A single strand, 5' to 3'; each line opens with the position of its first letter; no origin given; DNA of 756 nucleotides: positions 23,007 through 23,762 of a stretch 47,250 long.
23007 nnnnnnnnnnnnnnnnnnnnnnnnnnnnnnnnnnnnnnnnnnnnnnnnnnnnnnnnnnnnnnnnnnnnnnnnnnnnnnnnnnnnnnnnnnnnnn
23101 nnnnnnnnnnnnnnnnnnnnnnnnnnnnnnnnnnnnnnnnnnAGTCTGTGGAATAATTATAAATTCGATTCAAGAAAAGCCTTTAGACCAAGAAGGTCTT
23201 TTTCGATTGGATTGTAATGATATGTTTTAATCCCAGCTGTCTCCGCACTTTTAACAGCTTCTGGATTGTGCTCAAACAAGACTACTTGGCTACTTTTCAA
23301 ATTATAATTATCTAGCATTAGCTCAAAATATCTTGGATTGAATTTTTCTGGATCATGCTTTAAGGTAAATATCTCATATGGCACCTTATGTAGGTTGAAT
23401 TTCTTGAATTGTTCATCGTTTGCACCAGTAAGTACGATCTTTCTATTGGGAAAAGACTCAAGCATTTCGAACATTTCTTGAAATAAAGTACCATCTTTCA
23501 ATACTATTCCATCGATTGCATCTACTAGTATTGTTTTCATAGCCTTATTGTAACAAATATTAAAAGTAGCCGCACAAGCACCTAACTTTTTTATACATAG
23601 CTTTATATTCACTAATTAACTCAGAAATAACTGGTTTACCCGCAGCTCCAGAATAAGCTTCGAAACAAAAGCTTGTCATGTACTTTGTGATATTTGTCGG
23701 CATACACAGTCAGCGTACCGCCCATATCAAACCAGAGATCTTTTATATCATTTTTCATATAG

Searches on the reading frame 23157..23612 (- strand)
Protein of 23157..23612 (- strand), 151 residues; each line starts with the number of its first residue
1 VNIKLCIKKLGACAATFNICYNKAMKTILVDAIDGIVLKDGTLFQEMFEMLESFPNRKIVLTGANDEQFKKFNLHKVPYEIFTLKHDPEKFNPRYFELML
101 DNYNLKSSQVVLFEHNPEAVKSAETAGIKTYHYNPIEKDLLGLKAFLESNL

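Call 33: search_protein_families(library=pfam, proteins=[window:23157-23612:-], max_evalue=0.01)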
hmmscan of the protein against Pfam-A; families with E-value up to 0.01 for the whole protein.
window:23157-23612:- (151 aa): 1 family
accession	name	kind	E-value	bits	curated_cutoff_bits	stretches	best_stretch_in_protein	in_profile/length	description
PF13419.12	HAD_2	-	0.007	16.9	23.8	0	43-130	80-175/178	Haloacid dehalogenase-like hydrolase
